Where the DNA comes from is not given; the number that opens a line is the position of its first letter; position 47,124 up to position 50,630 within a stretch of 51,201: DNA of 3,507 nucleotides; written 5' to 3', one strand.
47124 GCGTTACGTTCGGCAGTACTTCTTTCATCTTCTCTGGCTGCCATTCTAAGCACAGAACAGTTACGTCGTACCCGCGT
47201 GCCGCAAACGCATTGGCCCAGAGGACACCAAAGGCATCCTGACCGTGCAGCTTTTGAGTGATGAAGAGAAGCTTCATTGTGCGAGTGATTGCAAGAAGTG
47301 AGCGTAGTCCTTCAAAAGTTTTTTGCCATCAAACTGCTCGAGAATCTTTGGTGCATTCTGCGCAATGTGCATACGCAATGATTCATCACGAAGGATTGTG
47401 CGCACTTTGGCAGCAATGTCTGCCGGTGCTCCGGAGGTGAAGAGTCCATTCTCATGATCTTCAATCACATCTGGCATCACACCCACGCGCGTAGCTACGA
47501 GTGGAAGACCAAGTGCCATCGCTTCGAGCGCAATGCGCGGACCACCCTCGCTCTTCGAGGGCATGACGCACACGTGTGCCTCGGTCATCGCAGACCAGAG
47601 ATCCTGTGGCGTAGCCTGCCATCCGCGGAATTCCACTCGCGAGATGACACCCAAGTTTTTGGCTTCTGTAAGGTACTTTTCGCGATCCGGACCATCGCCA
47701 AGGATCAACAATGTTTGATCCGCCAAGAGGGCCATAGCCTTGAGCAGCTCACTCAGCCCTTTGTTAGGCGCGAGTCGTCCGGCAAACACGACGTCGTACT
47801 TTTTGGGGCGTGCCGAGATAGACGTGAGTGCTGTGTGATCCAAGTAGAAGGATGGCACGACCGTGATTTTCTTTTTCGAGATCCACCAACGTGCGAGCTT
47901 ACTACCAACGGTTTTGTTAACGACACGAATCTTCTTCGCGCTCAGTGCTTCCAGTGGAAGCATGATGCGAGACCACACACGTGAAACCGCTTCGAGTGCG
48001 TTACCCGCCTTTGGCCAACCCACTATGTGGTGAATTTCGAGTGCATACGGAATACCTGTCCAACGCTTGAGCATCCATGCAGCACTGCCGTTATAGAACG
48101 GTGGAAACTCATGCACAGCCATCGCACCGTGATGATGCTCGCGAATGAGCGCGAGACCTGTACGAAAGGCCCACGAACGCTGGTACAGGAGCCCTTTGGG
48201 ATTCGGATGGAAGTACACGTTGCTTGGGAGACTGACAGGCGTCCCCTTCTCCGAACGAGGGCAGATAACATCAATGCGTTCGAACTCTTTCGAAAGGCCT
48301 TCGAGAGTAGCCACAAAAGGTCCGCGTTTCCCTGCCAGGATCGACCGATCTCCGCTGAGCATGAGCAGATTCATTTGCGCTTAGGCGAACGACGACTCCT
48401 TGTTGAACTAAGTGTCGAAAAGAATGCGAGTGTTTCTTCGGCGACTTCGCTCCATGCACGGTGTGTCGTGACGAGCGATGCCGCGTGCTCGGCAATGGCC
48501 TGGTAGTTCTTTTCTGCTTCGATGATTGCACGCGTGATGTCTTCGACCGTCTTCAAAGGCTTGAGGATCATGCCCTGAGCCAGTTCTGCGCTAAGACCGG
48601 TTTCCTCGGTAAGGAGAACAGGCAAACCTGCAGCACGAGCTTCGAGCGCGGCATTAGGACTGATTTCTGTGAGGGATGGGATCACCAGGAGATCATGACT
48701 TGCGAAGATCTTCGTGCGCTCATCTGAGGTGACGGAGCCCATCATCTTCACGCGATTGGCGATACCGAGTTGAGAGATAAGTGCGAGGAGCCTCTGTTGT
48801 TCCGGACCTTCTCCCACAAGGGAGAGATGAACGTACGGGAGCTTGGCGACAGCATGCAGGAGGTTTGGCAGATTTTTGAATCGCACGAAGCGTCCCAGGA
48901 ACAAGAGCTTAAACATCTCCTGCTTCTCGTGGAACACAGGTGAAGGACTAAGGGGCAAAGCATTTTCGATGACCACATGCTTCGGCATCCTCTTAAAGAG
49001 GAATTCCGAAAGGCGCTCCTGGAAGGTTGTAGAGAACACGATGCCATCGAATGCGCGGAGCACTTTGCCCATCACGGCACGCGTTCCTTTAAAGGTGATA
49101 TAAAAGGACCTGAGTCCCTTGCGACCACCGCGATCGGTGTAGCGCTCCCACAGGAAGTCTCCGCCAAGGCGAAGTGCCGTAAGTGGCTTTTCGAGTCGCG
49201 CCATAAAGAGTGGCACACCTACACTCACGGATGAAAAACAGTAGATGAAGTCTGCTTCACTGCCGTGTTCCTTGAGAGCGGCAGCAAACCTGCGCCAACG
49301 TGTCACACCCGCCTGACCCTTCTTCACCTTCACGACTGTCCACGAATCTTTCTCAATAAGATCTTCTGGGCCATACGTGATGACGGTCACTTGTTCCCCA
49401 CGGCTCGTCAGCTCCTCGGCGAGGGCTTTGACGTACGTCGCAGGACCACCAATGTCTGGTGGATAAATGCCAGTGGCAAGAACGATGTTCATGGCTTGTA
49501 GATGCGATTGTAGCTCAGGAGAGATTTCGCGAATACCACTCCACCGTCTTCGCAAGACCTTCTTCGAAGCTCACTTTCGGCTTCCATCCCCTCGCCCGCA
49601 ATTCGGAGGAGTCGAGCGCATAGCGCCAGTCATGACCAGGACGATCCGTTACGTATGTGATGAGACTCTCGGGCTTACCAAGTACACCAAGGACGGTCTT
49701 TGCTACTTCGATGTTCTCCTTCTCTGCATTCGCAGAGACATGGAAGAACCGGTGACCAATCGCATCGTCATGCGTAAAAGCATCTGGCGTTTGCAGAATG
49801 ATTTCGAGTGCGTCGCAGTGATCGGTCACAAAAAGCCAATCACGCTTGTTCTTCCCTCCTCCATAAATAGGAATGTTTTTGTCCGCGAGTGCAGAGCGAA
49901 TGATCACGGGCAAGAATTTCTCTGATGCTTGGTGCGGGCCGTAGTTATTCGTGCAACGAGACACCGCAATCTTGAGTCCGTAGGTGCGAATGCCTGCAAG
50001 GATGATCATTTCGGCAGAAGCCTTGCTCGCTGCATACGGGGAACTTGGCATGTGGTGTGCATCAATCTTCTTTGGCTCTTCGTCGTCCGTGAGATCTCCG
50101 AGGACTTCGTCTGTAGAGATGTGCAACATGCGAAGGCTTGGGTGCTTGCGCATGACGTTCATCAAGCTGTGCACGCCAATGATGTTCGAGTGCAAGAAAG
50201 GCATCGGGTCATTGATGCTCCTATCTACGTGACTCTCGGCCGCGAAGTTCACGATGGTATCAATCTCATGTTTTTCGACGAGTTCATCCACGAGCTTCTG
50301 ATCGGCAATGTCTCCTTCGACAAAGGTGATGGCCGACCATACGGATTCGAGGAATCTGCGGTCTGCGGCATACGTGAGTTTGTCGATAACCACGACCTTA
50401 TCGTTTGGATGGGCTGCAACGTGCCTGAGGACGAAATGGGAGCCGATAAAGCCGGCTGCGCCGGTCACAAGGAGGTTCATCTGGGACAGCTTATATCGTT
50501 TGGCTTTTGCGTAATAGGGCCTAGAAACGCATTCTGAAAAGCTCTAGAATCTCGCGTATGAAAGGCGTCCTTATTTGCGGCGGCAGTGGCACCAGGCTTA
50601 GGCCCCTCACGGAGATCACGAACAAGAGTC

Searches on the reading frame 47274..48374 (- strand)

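Call 87: search_protein_families(library=pfam, proteins=[window:47274-48374:-], max_evalue=0.01)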
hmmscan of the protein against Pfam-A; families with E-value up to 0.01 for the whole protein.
window:47274-48374:- (366 aa): 6 families
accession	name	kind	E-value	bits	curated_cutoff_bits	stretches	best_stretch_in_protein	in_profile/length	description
PF00534.26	Glycos_transf_1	-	2.7e-36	125.1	26.4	1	189-343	12-171/172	Glycosyl transferases group 1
PF13692.12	Glyco_trans_1_4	-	8.1e-32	110.9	27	1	194-330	3-142/142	Glycosyl transferases group 1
PF20706.3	GT4-conflict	-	4.3e-11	42.9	26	1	155-296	152-312/385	Family 4 Glycosyltransferase in conflict systems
PF13579.12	Glyco_trans_4_4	-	1e-06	29.6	29.7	1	25-174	12-156/158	Glycosyl transferase 4-like domain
PF13439.12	Glyco_transf_4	-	1.4e-06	28.9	28.5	1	26-174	14-163/170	Glycosyltransferase Family 4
PF13524.12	Glyco_trans_1_2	-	1.4e-05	25.5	25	1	210-342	5-126/144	Glycosyl transferase-like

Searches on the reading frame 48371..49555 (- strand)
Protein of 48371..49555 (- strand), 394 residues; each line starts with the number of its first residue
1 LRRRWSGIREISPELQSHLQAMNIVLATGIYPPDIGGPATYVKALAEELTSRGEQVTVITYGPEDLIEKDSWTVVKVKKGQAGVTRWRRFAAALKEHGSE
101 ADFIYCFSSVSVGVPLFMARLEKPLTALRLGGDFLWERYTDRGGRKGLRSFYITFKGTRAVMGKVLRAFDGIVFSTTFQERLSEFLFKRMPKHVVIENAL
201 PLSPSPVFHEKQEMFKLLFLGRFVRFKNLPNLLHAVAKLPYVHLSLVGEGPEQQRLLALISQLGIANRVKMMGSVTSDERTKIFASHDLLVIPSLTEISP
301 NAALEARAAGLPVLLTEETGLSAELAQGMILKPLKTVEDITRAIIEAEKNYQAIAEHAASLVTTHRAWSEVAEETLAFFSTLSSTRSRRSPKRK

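Call 87: search_protein_families(library=pfam, proteins=[window:48371-49555:-], max_evalue=0.01)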
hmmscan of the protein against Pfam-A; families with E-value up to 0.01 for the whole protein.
window:48371-49555:- (394 aa): 6 families
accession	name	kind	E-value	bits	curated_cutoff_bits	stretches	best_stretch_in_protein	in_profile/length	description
PF00534.26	Glycos_transf_1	-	7.6e-22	78.1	26.4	1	211-356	12-160/172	Glycosyl transferases group 1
PF13692.12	Glyco_trans_1_4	-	9.5e-22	78.2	27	1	216-347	3-139/142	Glycosyl transferases group 1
PF13579.12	Glyco_trans_4_4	-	1e-10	42.6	29.7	1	36-198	1-157/158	Glycosyl transferase 4-like domain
PF20706.3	GT4-conflict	-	5.4e-09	36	26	1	197-363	180-370/385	Family 4 Glycosyltransferase in conflict systems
PF13439.12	Glyco_transf_4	-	6.2e-08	33.3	28.5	1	35-126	1-100/170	Glycosyltransferase Family 4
PF13524.12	Glyco_trans_1_2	-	0.002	18.5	25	1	231-376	4-143/144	Glycosyl transferase-like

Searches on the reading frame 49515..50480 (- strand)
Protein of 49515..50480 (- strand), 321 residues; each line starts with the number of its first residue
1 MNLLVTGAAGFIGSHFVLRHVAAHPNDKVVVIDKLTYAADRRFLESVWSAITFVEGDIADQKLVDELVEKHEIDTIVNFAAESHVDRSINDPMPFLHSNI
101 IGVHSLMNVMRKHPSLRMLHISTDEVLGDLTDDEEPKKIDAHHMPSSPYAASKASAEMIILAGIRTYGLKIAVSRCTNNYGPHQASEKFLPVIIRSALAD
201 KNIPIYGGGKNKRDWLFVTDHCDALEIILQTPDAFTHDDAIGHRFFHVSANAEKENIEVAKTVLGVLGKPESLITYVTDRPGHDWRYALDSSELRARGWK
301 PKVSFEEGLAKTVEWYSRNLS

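Call 61: find_encoding_contigs(protein=window:49515-50480:-, flank=10000, max_places=4)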
Protein window:49515-50480:- (321 aa): 1 contig read that carries it; 1 place shown.
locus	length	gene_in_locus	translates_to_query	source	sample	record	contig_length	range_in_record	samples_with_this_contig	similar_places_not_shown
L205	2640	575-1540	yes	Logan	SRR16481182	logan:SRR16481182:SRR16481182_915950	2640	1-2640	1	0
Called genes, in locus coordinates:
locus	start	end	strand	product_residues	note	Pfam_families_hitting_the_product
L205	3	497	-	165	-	?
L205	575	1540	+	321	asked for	PF01073:3Beta_HSD, PF01370:Epimerase, PF02719:Polysacc_synt_2, PF04321:RmlD_sub_bind, PF07993:NAD_binding_4, PF16363:GDP_Man_Dehyd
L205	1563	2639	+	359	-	?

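Call 87: search_protein_families(library=pfam, proteins=[window:49515-50480:-], max_evalue=0.01)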
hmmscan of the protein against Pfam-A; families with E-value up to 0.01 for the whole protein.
window:49515-50480:- (321 aa): 7 families
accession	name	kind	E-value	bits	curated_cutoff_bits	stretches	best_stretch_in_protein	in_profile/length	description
PF16363.11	GDP_Man_Dehyd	-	1.3e-65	222.5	27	1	4-312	1-332/332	GDP-mannose 4,6 dehydratase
PF01370.27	Epimerase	-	2.6e-57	194.4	20.9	1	4-237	2-233/240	NAD dependent epimerase/dehydratase family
PF04321.23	RmlD_sub_bind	-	3.7e-16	59.5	27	1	1-277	1-241/287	RmlD substrate binding domain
PF01073.25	3Beta_HSD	-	2.6e-15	56.7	22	1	4-224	1-224/280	3-beta hydroxysteroid dehydrogenase/isomerase family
PF07993.18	NAD_binding_4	-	8.8e-14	51.7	20.1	1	5-178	1-206/258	Male sterility protein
PF02719.21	Polysacc_synt_2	-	5.3e-13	49.2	20.2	1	3-125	1-130/293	Polysaccharide biosynthesis protein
PF03435.24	Sacchrp_dh_NADP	-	0.0056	17.4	25.1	1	4-81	2-77/129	Saccharopine dehydrogenase NADP binding domain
